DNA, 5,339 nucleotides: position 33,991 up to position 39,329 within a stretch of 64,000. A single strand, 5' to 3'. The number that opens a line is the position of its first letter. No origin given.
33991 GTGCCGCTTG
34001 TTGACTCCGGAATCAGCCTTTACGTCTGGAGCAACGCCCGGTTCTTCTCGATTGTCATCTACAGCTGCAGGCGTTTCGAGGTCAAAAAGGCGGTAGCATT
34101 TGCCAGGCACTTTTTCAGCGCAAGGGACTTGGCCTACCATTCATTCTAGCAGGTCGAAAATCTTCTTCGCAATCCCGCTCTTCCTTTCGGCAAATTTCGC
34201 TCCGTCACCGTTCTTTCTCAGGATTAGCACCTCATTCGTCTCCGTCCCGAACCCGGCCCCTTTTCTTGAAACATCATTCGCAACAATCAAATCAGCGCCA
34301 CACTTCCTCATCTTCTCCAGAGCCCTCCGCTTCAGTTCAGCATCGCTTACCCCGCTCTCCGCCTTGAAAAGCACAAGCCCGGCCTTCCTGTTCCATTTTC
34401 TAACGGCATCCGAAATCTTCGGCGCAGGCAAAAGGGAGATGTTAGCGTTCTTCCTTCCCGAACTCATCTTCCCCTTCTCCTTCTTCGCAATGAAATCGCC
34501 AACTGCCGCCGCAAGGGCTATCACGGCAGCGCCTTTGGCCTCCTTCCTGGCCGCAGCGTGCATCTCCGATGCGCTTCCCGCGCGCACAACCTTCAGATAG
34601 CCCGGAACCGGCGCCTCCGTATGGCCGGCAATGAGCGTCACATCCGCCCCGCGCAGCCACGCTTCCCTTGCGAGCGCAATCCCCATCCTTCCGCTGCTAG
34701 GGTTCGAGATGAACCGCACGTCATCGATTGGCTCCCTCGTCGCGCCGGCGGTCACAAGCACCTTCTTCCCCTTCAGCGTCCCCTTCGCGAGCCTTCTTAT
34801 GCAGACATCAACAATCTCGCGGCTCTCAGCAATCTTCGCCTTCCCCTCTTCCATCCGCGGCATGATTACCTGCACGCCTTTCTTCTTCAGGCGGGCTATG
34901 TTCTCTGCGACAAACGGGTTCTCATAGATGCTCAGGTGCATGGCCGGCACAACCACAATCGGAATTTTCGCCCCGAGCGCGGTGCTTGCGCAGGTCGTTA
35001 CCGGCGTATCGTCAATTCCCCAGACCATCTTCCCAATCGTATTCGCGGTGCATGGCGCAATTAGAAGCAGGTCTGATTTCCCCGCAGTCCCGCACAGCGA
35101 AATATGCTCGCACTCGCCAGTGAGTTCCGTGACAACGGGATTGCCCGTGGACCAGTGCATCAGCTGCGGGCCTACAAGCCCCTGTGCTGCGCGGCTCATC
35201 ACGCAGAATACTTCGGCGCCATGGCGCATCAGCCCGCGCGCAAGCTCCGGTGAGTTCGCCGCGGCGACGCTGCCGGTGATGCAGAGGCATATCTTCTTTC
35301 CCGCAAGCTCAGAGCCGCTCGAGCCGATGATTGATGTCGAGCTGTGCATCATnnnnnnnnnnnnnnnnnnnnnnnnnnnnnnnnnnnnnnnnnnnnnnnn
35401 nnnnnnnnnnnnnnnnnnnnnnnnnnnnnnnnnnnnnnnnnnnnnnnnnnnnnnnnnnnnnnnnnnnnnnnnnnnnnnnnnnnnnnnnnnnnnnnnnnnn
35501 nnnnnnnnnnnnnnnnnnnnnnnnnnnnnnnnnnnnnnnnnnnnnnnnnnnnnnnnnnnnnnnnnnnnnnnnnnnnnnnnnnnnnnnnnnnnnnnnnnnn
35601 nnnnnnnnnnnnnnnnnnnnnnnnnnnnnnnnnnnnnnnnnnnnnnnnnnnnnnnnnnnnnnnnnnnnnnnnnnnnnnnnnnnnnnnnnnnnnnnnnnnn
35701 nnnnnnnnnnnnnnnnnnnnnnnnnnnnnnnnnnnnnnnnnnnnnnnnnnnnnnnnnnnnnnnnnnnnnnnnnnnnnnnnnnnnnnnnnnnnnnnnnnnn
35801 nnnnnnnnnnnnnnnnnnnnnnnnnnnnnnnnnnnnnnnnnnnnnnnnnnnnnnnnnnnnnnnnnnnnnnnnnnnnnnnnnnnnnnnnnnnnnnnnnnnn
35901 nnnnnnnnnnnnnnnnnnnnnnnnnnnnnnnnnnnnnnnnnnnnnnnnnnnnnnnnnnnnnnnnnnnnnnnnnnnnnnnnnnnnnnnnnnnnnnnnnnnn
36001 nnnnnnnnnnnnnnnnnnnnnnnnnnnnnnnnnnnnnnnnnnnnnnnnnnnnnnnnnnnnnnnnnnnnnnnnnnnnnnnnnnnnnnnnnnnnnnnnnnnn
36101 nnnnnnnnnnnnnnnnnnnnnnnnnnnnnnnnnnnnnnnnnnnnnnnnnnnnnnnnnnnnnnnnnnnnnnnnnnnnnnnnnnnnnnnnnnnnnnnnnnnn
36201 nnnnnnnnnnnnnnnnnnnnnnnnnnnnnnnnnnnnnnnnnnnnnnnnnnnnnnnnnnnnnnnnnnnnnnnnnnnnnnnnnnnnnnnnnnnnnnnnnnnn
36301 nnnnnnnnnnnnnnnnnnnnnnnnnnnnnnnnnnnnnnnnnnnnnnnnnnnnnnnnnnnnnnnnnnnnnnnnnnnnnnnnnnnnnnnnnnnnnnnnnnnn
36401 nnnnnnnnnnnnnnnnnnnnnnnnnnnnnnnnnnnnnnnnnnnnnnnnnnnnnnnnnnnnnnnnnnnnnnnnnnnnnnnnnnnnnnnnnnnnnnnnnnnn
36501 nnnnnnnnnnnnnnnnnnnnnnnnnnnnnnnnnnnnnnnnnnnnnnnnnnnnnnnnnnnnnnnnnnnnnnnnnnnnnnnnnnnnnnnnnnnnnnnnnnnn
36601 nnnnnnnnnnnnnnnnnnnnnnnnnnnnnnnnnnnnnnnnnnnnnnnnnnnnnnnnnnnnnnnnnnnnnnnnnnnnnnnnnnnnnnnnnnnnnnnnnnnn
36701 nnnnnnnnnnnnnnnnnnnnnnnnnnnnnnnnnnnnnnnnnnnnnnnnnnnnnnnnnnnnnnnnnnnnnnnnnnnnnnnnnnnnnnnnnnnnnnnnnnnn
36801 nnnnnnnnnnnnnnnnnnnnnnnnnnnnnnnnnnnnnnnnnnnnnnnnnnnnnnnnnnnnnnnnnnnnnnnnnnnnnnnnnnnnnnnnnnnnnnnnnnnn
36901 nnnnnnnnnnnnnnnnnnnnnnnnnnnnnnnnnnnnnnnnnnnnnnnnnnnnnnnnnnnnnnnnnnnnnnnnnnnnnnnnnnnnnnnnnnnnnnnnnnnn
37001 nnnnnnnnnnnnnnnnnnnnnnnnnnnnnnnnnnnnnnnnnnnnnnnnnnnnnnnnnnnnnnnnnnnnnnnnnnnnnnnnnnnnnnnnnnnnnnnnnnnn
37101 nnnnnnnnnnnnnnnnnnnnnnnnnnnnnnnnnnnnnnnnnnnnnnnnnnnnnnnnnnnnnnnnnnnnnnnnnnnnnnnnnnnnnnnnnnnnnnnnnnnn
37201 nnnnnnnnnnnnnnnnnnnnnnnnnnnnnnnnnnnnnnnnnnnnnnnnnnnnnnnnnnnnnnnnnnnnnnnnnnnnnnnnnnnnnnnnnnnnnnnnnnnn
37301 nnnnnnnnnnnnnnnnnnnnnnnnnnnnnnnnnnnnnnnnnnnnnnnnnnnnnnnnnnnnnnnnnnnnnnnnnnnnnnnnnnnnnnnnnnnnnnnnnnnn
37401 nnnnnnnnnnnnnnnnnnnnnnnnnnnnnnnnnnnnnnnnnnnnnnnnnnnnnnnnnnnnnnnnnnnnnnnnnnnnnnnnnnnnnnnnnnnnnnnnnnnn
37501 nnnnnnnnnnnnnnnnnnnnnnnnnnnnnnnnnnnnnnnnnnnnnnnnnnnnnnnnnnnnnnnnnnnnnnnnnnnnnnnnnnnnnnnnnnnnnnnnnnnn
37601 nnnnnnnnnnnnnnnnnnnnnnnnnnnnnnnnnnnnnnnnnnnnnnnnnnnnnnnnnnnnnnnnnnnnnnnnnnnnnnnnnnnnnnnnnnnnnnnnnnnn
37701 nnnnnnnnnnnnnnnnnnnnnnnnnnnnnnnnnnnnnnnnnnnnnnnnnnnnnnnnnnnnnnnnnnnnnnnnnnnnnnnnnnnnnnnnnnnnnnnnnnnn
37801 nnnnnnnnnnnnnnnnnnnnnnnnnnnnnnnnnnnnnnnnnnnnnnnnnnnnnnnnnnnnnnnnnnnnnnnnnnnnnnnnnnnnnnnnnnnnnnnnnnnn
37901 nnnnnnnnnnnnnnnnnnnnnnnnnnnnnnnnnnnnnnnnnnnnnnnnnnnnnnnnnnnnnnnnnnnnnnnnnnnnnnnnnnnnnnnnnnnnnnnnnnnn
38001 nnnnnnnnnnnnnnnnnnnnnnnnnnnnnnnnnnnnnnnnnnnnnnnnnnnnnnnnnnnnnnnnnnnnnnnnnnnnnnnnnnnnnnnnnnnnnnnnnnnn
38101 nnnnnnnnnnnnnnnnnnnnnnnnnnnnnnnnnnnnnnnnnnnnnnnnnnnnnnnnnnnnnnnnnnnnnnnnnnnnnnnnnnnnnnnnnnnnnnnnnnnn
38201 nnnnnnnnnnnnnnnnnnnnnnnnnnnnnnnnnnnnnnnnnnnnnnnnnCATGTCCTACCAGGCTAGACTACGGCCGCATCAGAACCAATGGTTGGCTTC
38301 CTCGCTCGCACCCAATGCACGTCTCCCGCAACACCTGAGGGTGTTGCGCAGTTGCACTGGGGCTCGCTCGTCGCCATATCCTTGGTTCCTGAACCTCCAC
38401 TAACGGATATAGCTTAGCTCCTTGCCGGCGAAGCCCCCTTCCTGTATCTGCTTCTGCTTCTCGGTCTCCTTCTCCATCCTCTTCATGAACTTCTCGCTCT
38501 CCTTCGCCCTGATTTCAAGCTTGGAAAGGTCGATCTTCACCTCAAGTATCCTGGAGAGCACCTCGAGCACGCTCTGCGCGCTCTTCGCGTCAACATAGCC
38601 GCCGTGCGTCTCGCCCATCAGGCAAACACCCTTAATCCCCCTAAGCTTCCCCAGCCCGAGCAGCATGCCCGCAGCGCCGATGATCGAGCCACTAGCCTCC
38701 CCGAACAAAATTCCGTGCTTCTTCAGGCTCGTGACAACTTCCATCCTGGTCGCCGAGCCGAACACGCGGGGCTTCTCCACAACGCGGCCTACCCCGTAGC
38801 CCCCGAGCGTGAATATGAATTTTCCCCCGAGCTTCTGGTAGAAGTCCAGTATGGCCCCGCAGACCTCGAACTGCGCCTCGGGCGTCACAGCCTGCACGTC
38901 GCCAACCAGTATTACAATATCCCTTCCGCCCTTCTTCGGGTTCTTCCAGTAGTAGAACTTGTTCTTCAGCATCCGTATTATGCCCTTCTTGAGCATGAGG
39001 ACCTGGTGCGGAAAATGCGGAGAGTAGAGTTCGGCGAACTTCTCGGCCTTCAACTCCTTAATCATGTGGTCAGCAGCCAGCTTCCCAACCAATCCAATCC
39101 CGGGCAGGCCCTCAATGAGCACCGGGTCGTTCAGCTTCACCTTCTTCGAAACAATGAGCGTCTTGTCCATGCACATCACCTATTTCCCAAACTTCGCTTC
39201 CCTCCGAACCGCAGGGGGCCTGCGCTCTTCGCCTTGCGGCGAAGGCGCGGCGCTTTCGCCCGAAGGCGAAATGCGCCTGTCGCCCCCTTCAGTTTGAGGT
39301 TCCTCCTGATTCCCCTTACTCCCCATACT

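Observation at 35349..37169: Extracytoplasmic, membrane-anchored Lon-like S16 peptidase without an ATPase module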

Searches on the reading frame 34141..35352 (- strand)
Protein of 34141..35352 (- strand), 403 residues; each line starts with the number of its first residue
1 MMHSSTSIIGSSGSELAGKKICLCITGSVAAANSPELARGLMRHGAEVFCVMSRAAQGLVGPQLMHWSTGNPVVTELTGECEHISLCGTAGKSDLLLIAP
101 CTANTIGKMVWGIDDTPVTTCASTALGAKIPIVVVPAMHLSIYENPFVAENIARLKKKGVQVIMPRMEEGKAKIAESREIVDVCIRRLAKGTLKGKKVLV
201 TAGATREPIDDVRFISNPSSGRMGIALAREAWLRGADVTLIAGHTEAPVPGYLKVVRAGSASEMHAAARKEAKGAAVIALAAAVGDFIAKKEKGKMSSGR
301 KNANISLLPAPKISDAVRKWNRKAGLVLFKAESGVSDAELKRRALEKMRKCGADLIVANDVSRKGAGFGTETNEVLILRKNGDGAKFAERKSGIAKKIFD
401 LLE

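Call 3: search_protein_families(library=pfam, proteins=[window:34141-35352:-], max_evalue=0.1)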
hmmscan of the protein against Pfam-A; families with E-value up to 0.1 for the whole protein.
window:34141-35352:- (403 aa): 2 families
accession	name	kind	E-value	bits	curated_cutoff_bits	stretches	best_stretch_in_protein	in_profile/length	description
PF04127.22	DFP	-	1.7e-54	184.9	22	1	193-378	1-186/186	DNA/pantothenate metabolism flavoprotein C-terminal domain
PF02441.25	Flavoprotein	-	3e-29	102.1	22.7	1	19-186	1-160/162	Flavoprotein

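Call 4: search_protein_families(library=ncbifam, proteins=[window:34141-35352:-], max_evalue=0.1)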
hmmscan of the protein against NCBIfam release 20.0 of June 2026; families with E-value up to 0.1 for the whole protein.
window:34141-35352:- (403 aa): 13 families
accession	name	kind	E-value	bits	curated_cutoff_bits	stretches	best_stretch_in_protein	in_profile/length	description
TIGR00521.1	coaBC_dfp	equivalog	2.8e-108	362.5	219.7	1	16-401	1-390/392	bifunctional phosphopantothenoylcysteine decarboxylase/phosphopantothenate--cysteine ligase CoaBC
TIGR02113.1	coaC_strep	equivalog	2.2e-26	92.7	261.4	1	19-167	1-150/177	phosphopantothenoylcysteine decarboxylase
NF005231.0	PRK06732.1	equivalog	2.6e-23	83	265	2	197-288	2-95/229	phosphopantothenate--cysteine ligase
TIGR02114.1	coaB_strep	equivalog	2.3e-17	63.6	217.2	2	197-289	2-96/228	phosphopantothenate--cysteine ligase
NF007199.0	PRK09620.1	equivalog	6.1e-17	61.8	248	1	193-401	1-218/229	hypothetical protein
NF006161.0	PRK08305.1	equivalog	1.9e-11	44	156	1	15-134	2-126/196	dipicolinate synthase subunit B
TIGR02699.1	archaeo_AfpA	hypoth_equivalog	9.4e-11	41.6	192.45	1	90-137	76-123/174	archaeoflavoprotein AfpA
TIGR02700.1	flavo_MJ0208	hypoth_equivalog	2.2e-08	33.7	251.35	1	75-139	63-132/234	dihydromethanopterin reductase (acceptor)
TIGR02852.1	spore_dpaB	equivalog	2.5e-07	30.2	229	1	86-134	73-121/187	dipicolinate synthase subunit B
TIGR00421.1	ubiX_pad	subfamily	7.4e-07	29.1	108.9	1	20-189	1-168/181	UbiX family flavin prenyltransferase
NF004685.0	PRK06029.1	subfamily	1.7e-06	28.3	188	1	19-188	2-170/187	UbiX family flavin prenyltransferase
NF033753.1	RiPP_decarbCypD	equivalog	0.00026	20.3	215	1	16-177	5-164/182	CypD family RiPP peptide-cysteine decarboxylase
NF041206.1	VdcB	exception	0.002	17.8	290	1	20-182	1-162/184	non-oxidative hydroxyarylic acid decarboxylases subunit B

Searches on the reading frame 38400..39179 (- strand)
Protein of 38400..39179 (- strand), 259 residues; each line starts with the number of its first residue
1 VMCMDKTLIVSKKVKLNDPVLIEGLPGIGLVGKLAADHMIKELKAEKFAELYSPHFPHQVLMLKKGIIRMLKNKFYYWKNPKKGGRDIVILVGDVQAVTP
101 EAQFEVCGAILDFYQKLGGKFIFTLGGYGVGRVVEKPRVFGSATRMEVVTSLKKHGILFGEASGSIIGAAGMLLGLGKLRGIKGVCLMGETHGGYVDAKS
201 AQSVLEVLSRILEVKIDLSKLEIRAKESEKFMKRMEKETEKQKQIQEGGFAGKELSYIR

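Call 3: search_protein_families(library=pfam, proteins=[window:38400-39179:-], max_evalue=0.1)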
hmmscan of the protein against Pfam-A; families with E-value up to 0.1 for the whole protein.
window:38400-39179:- (259 aa): 1 family
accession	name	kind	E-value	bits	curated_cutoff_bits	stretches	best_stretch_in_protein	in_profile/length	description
PF09754.15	PAC2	-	5.8e-51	173.8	25.8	1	21-235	1-214/215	PAC2 family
